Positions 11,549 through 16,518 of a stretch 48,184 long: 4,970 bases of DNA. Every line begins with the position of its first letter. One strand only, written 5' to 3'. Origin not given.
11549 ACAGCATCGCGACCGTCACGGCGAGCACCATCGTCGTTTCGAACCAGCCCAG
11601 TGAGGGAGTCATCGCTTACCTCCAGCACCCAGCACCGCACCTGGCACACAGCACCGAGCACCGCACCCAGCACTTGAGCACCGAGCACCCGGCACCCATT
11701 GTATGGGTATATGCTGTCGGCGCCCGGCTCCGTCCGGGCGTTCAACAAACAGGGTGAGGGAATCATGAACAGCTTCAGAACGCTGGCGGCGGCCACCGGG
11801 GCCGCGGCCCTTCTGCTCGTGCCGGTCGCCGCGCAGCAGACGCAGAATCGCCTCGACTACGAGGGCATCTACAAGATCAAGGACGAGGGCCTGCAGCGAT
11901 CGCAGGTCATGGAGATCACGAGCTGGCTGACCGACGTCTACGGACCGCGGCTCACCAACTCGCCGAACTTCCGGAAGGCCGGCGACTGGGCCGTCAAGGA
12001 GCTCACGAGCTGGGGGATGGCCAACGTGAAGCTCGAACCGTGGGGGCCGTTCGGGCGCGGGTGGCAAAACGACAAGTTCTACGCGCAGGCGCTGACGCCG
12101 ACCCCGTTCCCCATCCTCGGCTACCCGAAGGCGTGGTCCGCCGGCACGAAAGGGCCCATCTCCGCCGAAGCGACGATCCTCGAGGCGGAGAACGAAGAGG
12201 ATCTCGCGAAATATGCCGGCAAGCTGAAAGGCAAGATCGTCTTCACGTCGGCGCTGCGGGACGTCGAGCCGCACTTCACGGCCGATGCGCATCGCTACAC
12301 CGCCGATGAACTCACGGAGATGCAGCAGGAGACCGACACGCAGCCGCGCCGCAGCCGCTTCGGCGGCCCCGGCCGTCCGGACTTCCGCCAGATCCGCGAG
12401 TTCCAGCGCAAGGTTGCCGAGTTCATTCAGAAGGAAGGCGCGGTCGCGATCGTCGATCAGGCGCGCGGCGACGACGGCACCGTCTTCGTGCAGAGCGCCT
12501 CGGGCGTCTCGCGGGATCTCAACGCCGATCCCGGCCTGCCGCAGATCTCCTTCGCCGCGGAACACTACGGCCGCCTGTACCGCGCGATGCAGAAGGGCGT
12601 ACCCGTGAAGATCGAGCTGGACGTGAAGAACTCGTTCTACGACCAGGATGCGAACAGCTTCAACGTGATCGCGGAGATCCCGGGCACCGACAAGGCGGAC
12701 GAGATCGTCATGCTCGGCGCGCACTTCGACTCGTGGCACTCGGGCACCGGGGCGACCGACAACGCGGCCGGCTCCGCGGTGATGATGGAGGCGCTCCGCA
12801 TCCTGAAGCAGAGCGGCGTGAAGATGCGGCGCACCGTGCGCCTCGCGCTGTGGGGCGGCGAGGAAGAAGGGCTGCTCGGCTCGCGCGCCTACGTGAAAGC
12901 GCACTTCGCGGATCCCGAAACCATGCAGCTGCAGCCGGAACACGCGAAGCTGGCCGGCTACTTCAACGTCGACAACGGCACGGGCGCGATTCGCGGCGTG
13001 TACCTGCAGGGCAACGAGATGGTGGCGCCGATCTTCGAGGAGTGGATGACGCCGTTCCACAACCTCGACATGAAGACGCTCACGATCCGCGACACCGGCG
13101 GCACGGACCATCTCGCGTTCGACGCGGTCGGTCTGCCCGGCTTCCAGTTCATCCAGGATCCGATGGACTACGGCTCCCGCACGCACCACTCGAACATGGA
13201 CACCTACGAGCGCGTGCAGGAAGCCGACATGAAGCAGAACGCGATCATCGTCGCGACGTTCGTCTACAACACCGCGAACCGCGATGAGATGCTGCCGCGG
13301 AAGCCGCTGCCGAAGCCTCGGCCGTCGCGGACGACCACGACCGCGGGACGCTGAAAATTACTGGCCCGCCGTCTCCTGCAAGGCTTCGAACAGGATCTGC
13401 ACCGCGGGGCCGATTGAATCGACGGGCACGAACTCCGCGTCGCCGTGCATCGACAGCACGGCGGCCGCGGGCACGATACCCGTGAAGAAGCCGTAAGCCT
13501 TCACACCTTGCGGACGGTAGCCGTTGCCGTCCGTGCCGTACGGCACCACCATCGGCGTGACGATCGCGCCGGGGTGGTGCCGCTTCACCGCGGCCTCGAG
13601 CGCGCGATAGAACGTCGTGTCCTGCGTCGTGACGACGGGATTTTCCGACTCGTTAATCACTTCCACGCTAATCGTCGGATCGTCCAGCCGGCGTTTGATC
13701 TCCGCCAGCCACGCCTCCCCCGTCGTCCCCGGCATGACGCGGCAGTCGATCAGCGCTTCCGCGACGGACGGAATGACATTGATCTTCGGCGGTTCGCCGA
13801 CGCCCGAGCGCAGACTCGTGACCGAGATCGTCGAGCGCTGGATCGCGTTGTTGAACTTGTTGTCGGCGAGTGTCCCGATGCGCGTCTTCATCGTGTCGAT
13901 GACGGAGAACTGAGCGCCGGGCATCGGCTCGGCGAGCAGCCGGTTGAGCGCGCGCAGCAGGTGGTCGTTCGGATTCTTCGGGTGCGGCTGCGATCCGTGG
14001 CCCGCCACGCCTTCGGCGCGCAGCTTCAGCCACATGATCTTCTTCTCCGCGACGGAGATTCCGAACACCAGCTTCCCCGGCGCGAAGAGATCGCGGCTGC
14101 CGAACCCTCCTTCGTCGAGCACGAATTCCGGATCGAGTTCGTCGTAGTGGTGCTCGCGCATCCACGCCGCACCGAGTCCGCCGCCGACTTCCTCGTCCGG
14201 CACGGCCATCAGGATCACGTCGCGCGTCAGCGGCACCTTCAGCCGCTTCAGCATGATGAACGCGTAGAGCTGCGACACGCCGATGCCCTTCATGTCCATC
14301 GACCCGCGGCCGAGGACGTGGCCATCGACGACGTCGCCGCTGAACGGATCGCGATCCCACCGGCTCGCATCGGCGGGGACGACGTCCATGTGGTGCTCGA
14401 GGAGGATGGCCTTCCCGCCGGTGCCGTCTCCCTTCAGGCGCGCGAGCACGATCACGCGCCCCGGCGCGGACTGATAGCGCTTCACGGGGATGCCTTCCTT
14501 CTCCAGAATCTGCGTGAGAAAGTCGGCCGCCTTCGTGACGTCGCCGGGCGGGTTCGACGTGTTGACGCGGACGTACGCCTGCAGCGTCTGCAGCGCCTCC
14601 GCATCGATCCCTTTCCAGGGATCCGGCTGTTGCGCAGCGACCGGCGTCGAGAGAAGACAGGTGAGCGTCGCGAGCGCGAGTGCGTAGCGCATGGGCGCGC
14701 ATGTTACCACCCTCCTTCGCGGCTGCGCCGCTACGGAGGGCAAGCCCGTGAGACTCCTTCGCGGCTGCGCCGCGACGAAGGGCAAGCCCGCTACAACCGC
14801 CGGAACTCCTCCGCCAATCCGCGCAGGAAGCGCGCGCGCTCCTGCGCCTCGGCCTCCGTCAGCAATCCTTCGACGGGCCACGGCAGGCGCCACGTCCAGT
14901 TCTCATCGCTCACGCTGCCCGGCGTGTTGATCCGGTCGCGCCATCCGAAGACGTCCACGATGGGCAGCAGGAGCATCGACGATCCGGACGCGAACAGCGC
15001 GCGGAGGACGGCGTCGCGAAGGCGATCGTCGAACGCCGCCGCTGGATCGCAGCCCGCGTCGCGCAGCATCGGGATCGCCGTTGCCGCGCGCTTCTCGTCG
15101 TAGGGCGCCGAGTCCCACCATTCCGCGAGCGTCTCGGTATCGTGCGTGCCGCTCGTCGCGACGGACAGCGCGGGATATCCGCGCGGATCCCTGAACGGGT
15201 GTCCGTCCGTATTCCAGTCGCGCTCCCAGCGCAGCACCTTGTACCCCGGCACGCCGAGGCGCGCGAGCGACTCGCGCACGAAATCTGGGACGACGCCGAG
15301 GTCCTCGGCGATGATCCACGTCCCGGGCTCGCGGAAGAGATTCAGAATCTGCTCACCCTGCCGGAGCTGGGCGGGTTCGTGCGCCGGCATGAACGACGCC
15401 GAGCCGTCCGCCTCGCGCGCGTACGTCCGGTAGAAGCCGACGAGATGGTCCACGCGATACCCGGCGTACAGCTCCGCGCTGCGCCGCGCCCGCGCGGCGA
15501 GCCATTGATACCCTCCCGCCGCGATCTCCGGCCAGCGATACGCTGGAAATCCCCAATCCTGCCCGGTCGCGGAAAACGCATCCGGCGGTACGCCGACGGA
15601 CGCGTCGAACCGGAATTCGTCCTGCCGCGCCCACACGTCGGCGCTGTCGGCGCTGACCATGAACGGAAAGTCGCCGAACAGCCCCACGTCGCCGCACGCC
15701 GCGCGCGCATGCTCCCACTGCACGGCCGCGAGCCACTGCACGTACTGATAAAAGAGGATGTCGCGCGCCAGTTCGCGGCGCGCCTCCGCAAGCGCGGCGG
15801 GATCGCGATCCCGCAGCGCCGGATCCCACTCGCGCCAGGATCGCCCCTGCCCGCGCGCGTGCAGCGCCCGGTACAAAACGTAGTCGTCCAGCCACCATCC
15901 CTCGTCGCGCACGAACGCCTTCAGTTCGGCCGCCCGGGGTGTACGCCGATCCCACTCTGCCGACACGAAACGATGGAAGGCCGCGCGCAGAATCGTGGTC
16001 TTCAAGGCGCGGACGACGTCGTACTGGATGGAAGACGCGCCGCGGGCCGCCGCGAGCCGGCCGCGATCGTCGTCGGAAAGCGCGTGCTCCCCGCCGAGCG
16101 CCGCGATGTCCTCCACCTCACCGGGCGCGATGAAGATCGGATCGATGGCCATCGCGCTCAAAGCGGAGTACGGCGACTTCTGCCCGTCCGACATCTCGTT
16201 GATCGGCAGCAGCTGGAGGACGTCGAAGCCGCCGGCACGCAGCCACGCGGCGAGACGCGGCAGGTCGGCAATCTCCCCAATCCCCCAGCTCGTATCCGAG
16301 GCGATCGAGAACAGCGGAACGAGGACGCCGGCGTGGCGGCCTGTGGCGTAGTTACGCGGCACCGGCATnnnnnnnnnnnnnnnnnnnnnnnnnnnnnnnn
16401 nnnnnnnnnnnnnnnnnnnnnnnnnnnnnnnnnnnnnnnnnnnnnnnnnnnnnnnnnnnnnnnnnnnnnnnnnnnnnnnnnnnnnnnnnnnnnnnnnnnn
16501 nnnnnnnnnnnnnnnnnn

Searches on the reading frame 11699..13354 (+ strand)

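Call 43: search_protein_families(library=pfam, proteins=[window:11699-13354:+], max_evalue=0.001)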
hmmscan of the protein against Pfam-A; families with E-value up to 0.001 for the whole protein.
window:11699-13354:+ (551 aa): 2 families
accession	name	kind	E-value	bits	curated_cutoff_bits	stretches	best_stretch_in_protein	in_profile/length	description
PF04389.22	Peptidase_M28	-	1.1e-36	126.9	21.3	1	322-521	1-192/193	Peptidase family M28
PF01546.33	Peptidase_M20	-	2.6e-08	34.5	24.6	1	349-407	30-82/206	Peptidase family M20/M25/M40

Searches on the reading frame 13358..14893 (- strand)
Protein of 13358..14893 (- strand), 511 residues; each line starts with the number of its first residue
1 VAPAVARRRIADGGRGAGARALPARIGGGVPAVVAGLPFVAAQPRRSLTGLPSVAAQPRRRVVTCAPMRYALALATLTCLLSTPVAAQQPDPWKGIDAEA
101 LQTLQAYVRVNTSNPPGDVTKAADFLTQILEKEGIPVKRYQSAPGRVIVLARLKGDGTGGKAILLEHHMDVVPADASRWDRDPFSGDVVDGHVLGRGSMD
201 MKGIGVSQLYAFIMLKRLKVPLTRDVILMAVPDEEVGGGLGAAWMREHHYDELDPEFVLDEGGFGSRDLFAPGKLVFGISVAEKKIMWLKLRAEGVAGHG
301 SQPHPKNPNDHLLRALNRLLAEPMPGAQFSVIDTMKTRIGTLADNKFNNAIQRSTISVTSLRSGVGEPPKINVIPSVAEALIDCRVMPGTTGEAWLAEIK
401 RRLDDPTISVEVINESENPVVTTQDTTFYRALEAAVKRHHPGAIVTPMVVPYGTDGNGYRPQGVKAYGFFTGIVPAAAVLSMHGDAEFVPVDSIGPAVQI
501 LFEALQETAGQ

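Call 43: search_protein_families(library=pfam, proteins=[window:13358-14893:-], max_evalue=0.001)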
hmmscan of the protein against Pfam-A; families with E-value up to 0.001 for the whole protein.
window:13358-14893:- (511 aa): 2 families
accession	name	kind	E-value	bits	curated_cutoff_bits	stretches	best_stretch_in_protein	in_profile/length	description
PF01546.33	Peptidase_M20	-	5.2e-30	105.3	24.6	1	165-506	2-205/206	Peptidase family M20/M25/M40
PF07687.19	M20_dimer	-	1.9e-16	60.4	21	1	282-406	2-102/107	Peptidase dimerisation domain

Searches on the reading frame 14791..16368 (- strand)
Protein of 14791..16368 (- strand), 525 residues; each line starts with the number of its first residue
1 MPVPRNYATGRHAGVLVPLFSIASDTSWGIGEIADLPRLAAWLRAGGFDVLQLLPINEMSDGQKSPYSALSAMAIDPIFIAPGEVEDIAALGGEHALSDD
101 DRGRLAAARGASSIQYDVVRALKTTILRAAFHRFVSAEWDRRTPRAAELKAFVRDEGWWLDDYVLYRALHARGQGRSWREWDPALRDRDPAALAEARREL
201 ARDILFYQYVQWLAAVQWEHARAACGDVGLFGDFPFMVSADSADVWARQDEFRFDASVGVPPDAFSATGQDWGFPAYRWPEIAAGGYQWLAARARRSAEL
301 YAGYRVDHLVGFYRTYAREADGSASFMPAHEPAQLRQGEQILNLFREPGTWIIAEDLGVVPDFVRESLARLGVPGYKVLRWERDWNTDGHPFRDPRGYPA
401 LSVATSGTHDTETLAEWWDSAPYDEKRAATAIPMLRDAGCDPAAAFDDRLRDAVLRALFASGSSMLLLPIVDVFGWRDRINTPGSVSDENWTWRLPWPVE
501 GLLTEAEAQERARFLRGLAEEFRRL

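Call 43: search_protein_families(library=pfam, proteins=[window:14791-16368:-], max_evalue=0.001)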
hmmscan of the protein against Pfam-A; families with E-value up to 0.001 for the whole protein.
window:14791-16368:- (525 aa): 1 family
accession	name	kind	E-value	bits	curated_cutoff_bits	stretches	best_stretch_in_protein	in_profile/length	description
PF02446.23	Glyco_hydro_77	-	1.6e-122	410.2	25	1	17-496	1-460/465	4-alpha-glucanotransferase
